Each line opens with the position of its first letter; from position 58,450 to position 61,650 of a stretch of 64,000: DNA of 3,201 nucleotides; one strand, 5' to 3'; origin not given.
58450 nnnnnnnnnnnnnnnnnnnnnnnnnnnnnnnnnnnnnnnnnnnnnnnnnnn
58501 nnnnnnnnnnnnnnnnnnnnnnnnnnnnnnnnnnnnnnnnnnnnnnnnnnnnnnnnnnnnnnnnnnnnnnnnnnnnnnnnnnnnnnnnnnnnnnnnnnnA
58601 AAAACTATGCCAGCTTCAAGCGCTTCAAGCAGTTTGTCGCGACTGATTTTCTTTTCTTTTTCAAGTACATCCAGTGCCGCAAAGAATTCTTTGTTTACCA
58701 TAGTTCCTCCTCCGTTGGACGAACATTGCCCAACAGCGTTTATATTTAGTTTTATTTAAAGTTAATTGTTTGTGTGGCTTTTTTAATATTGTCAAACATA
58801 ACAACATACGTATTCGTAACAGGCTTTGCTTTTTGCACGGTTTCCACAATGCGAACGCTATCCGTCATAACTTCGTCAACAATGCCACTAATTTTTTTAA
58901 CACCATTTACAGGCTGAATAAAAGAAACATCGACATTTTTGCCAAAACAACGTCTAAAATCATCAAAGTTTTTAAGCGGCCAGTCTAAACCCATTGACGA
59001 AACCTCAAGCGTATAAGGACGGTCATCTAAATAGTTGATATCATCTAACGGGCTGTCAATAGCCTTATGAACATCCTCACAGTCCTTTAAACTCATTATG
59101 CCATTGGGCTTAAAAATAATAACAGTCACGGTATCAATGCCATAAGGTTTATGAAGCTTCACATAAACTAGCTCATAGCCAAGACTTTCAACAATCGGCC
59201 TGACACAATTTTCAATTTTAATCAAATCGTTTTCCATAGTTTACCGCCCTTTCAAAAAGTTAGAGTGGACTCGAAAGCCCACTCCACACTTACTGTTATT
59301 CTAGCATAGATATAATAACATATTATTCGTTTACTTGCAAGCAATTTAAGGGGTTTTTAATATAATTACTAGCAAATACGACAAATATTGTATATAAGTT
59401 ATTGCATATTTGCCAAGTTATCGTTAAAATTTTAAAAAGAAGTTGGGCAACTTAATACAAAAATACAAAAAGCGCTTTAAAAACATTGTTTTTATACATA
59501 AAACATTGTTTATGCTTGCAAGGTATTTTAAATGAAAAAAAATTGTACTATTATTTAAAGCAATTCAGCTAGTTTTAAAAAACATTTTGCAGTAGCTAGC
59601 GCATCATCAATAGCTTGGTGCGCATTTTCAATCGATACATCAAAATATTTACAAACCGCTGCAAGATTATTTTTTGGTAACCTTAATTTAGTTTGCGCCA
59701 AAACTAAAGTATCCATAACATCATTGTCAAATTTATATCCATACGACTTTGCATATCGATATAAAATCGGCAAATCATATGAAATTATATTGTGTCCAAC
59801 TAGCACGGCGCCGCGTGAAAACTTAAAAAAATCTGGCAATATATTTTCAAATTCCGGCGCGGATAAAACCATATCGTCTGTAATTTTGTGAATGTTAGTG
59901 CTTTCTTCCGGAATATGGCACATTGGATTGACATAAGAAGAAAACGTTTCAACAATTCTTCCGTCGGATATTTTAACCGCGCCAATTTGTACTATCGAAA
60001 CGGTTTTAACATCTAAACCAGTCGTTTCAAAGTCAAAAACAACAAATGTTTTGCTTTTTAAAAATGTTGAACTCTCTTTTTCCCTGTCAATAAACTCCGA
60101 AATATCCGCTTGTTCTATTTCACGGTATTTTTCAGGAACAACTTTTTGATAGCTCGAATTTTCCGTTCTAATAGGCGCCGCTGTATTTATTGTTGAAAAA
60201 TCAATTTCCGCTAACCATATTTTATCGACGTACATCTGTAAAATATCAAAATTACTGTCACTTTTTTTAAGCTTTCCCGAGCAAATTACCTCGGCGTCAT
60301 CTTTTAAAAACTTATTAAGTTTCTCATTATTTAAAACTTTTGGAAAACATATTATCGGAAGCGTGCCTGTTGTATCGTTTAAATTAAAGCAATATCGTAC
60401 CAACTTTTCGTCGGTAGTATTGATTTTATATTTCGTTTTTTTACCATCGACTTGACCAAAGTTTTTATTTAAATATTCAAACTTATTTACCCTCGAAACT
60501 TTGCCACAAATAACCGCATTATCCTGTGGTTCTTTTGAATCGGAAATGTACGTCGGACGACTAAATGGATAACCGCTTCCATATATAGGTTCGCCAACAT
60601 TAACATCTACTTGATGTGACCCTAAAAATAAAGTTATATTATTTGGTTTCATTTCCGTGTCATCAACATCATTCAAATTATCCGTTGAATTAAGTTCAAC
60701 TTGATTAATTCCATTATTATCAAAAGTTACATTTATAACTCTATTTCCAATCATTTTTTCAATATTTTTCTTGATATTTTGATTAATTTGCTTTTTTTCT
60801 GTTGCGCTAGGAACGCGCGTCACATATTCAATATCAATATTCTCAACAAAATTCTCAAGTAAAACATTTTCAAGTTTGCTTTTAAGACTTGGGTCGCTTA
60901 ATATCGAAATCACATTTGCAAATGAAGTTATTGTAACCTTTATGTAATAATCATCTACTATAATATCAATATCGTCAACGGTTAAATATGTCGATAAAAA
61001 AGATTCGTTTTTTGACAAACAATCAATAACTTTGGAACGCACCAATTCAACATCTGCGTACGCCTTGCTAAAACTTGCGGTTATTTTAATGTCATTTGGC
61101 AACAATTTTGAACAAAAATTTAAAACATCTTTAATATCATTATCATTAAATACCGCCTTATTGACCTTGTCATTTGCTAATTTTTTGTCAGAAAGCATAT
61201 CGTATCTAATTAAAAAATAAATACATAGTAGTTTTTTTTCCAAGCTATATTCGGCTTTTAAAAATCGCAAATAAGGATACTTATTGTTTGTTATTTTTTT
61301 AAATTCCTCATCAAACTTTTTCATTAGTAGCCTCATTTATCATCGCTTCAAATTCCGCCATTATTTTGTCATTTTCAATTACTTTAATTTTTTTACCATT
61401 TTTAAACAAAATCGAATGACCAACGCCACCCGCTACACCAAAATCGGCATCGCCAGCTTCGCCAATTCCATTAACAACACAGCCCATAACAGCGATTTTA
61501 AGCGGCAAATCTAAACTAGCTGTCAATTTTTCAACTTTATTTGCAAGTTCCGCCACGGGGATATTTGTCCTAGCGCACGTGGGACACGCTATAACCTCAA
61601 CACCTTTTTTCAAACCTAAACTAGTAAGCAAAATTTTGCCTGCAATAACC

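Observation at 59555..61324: The polC slot holds a PolC N-terminus/OB/exonuclease protein without any polymerase module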

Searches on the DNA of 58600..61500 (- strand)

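Call 45: search_rna_families(source=window, start=58600, end=61500, threshold=evalue, max_evalue=1, show_alignments=1)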
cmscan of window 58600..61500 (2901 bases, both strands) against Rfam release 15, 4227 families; matches with E-value up to 1: 0.
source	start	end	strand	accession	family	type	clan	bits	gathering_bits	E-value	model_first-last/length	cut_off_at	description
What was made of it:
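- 59238..59554 (-): 317-nt AT-rich spacer before rimP. It holds a promoter-like site (59416-59387) and a terminator-like hairpin (59286-59261). No Rfam family matches here (call 45).
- Tried and rejected: No match (call 45).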

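Call 74: search_rna_families(source=L005, start=10800, end=11800, threshold=evalue, max_evalue=0.1)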
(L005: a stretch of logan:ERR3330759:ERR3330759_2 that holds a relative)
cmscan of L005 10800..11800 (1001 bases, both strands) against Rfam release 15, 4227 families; matches with E-value up to 0.1: 3.
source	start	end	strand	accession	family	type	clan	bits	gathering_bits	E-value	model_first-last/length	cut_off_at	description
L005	10976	11168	+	RF02004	group-II-D1D4-5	Intron;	CL00102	145.3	34.5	6.4e-34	1-201/201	no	Group II catalytic intron D1-D4-5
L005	11614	11699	+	RF00029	Intron_gpII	Intron;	-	50.1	40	1.1e-08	1-77/77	no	Group II catalytic intron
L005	11614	11654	+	RF04357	Plastid-ndhA-ndhB-2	Intron;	CL00155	25.1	53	0.005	1-41/41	no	Plastid-ndhA-ndhB-2 group II-D5 intron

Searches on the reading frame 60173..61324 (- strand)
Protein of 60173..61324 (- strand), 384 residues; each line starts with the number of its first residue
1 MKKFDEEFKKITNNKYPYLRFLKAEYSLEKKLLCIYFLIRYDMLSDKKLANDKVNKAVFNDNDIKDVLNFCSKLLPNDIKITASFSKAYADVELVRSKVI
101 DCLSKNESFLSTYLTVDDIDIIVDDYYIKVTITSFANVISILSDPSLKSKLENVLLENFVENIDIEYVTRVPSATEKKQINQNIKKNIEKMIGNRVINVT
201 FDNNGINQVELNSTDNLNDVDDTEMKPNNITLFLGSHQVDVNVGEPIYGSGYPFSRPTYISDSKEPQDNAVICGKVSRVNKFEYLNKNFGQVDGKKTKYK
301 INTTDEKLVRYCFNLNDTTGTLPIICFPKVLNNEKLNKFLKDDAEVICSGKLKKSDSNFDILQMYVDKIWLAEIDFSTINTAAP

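Call 56: search_protein_representatives(alignment_id=A3)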
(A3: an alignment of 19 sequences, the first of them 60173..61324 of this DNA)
Query: 19 sequences, 314 profile positions. Proteins with E-value up to 0.001 (for the whole library): 1384; up to 1e-10: 589; up to 1e-30: 324. The best 150 are listed.
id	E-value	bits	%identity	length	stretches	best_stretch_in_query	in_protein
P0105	1.3e-99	349.8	-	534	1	1-313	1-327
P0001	4.7e-98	344.7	-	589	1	1-313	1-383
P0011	4.7e-95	334.8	-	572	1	1-314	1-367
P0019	3.0e-93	328.9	-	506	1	1-312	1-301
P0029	6.0e-83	295.1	-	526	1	1-313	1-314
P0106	7.6e-79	281.6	-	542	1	1-308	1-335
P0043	8.0e-79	281.5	-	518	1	1-309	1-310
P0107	2.9e-74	266.5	-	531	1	1-311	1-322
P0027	1.1e-71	258.1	-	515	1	1-313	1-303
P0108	6.3e-71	255.6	-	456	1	6-313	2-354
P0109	8.7e-71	255.1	-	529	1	1-314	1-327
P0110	2.3e-70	253.7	-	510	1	1-312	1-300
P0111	7.2e-70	252.1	-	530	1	1-312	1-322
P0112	9.9e-69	248.4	-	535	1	2-310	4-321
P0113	8.6e-67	242.0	-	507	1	1-313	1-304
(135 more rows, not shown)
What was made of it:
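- The best 150 are all 589 aa or shorter (call 56).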

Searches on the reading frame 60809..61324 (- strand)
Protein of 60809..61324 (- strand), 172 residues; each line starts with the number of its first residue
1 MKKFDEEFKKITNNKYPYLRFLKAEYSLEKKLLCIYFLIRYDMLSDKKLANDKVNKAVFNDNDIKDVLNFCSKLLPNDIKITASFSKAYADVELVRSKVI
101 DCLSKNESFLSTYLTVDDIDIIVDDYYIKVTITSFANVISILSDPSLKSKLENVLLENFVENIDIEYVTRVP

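Call 57: predict_structure(alignment_id=A4)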
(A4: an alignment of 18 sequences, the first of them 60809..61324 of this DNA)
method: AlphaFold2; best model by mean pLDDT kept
length: 172 residues; sequences in the alignment: 18
mean_pLDDT: 89.2   pTM: 0.74
mean pLDDT of the five models: 89.2, 89.1, 88.5, 87.5, 87.4
residues with pLDDT >= 90: 120; 70-90: 38; 50-70: 10; < 50: 4
segments of 3 or more residues with pLDDT < 50: none
pLDDT, mean of each block of 10 residues (from residue 1): 82 89 94 93 68 62 92 91 90 96 94 94 93 96 95 94 95 84
secondary structure, 60 per line:
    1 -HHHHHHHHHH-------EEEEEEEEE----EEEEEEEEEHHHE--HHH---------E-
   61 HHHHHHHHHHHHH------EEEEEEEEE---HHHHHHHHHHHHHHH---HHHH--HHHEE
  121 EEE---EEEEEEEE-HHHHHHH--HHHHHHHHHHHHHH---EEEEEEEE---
elements in order: H2-11 E19-27 E32-40 H61-73 E80-88 H92-106 H110-113 E119-123 E127-134 H136-142 H145-158 E162-169
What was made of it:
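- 60815..61324 (-): Residues 1-170: PolC-type N-terminal domain, made of two alpha/beta (KH-like) subdomains. AlphaFold pLDDT is 89 (call 57).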

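Call 59: fold_search(model_id=the predicted structure, library=pdb)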
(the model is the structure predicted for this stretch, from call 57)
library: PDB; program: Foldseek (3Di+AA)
matches with E <= 10: 909; with E <= 0.001: 6
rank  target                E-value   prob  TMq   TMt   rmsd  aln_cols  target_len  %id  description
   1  8rjx_MODEL_1_A        1.5e-04  1.00  0.29  0.29  16.4       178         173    7  Solution structure of osmoregulator OsmY from E. coli. (released 2024-07-03)
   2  6v4v                  1.5e-04  0.96  0.23  0.27  15.8       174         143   11  The crystal structure of BonA from Acinetobacter baumannii (released 2021-06-02)
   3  2cxc                  6.6e-04  0.99  0.28  0.34  12.9       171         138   13  Crystal structure of archaeal transcription termination factor NusA (released 2005-12-28)
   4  2z51                  7.1e-04  0.97  0.28  0.31  15.1       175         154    9  Crystal structure of Arabidopsis CnfU involved in iron-sulfur cluster biosynthesis (released 2008-07-15)
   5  8axn_A                8.0e-04  1.00  0.45  0.38   6.1       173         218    9  Inner membrane ring and secretin N0 N1 domains of the type 3 secretion system of Shigella flexneri (released 2023-03-01)
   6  8axn_C                9.1e-04  1.00  0.45  0.39   6.1       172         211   10  Inner membrane ring and secretin N0 N1 domains of the type 3 secretion system of Shigella flexneri (released 2023-03-01)
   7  3gr1_F                1.0e-03  1.00  0.48  0.45   6.1       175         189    7  Periplasmic domain of the T3SS inner membrane protein PrgH from S.typhimurium (fragment 170-392) (released 2009-05-19)
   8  6rwx_A                1.4e-03  1.00  0.45  0.42   6.3       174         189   10  Periplasmic inner membrane ring of the Shigella type 3 secretion system (released 2020-02-12)
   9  3gr1_H                2.0e-03  1.00  0.48  0.44   6.0       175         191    7  Periplasmic domain of the T3SS inner membrane protein PrgH from S.typhimurium (fragment 170-392) (released 2009-05-19)
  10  6xmv                  2.1e-03  0.93  0.25  0.15  12.7       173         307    8  The crystal structure of Neisseria gonorrhoeae DolP (NGO1985) (released 2021-11-17)
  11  7ah9_7A               2.5e-03  1.00  0.53  0.44   5.1       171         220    7  Substrate-engaged type 3 secretion system needle complex from Salmonella enterica typhimurium - SpaR state 1 (released 2021-03-17)
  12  4g1i_A                3.0e-03  1.00  0.56  0.52   4.6       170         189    6  Structure of the PrgH periplasmic domain (released 2013-05-08)
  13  3gr0_B                4.2e-03  1.00  0.53  0.49   5.0       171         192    6  Periplasmic domain of the T3SS inner membrane protein PrgH from S.typhimurium (fragment 170-362) (released 2009-05-19)
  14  3gr1_C                4.2e-03  0.99  0.47  0.44   6.1       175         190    8  Periplasmic domain of the T3SS inner membrane protein PrgH from S.typhimurium (fragment 170-392) (released 2009-05-19)
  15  3gr0_D                6.1e-03  1.00  0.49  0.48   5.8       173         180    6  Periplasmic domain of the T3SS inner membrane protein PrgH from S.typhimurium (fragment 170-362) (released 2009-05-19)
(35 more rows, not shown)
